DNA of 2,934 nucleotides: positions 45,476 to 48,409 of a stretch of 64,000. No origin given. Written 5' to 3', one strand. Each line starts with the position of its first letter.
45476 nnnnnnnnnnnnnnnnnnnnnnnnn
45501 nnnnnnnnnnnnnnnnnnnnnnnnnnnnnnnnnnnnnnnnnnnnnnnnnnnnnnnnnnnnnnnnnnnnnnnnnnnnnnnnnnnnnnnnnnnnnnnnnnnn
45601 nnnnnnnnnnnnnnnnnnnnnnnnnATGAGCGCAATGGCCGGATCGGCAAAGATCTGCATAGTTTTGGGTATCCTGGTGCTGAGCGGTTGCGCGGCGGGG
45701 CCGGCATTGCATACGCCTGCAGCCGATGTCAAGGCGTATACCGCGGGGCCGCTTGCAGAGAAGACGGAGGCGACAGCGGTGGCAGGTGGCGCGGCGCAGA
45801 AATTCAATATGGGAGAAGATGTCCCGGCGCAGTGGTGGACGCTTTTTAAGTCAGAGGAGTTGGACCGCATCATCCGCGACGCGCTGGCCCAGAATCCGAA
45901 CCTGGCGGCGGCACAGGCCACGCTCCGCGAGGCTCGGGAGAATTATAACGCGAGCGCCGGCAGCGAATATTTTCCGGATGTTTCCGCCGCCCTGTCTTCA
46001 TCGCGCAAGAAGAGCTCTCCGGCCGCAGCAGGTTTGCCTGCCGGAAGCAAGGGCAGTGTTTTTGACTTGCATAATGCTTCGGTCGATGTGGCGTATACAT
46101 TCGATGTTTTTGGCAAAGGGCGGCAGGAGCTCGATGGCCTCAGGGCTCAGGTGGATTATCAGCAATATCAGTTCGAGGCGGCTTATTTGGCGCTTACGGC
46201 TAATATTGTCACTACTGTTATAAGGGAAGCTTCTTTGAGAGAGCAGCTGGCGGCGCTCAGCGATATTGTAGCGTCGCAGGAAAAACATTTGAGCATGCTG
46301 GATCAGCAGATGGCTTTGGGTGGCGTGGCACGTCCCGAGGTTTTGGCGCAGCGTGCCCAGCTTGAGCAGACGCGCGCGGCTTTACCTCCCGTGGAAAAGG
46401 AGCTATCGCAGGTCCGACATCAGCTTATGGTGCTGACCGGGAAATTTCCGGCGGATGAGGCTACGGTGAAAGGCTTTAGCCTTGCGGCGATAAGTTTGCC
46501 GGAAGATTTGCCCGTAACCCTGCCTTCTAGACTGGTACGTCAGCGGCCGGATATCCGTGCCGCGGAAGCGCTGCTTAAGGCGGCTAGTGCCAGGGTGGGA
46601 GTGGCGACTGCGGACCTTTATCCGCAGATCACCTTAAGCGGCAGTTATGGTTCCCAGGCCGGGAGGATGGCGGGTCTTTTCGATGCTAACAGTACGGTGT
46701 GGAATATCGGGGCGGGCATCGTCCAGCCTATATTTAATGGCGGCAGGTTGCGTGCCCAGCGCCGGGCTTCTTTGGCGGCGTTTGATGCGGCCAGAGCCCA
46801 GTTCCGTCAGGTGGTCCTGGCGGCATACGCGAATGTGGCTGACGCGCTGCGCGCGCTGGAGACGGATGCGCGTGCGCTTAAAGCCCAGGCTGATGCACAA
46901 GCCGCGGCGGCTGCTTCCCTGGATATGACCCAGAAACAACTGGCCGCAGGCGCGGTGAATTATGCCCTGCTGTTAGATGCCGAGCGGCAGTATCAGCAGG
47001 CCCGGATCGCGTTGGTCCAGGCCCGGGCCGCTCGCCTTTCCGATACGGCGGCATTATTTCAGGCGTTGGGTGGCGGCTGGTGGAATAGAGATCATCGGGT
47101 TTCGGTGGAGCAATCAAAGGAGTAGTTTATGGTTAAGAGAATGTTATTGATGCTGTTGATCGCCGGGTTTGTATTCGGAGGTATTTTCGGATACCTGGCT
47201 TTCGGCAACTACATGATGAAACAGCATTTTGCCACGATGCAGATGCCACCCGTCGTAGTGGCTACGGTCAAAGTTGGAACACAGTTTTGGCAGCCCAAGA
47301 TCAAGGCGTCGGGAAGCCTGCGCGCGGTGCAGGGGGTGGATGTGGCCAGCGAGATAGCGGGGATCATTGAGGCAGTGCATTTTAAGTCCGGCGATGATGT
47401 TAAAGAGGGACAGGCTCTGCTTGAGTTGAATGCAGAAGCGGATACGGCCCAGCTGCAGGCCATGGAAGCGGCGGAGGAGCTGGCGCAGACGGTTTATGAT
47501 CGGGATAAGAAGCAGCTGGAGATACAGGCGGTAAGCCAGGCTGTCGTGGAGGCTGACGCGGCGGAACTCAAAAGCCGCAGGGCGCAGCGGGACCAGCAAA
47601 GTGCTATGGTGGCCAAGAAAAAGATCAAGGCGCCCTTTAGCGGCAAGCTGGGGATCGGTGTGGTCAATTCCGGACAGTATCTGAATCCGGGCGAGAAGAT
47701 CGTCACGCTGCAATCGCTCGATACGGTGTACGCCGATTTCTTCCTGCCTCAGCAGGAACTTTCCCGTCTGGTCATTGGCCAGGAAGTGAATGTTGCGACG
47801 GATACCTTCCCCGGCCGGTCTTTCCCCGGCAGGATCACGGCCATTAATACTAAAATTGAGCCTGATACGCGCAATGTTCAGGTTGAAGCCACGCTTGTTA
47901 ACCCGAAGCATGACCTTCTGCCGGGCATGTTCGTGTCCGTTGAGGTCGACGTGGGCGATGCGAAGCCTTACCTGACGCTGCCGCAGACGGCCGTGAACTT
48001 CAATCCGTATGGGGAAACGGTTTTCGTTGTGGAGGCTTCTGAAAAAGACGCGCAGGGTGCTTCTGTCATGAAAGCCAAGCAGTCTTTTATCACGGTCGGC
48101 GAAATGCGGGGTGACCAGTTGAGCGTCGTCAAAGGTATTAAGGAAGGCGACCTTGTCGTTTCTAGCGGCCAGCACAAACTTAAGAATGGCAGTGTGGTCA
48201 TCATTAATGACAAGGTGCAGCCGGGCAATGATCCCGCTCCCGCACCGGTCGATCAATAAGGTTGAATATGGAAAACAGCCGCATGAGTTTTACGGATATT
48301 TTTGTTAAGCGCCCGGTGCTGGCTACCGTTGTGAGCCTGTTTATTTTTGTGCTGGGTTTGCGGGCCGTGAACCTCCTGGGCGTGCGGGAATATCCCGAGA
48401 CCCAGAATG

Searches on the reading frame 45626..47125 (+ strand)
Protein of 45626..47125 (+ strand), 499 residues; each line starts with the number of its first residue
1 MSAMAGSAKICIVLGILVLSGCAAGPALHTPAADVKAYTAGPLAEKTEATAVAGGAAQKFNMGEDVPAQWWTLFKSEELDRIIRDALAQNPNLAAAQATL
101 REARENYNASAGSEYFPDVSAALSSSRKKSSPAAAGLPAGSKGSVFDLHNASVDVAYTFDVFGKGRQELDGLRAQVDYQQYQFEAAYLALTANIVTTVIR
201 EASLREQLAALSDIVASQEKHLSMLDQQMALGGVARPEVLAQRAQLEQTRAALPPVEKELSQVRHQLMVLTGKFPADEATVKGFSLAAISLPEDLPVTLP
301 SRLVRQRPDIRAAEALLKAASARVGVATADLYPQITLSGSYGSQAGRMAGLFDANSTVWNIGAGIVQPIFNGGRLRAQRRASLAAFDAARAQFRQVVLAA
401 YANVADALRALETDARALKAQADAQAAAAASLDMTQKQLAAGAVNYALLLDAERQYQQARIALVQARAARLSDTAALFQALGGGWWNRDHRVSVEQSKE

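Call 10: search_protein_families(library=pfam, proteins=[window:45626-47125:+], max_evalue=0.0001)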
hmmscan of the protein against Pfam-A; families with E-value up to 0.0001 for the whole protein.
window:45626-47125:+ (499 aa): 1 family
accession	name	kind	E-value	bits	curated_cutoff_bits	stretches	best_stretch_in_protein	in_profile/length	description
PF02321.23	OEP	-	2.9e-51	174.4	22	2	300-482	5-187/187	Outer membrane efflux protein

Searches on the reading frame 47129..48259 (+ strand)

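Call 10: search_protein_families(library=pfam, proteins=[window:47129-48259:+], max_evalue=0.0001)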
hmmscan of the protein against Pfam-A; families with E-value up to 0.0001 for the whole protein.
window:47129-48259:+ (376 aa): 4 families
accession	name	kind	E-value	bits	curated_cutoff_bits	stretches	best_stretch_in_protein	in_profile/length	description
PF16576.10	HlyD_D23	-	7.2e-30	104.3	30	1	69-269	19-214/214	Barrel-sandwich domain of CusB or HlyD membrane-fusion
PF13437.12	HlyD_3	-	2.4e-18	67.2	22.2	1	165-266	1-106/106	HlyD family secretion protein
PF13533.13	Biotin_lipoyl_2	-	8.8e-07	29.1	29.8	1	72-101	3-32/32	Biotin-lipoyl like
PF00364.28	Biotin_lipoyl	-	6e-05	23.2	22.1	0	77-100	13-36/73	Biotin-requiring enzyme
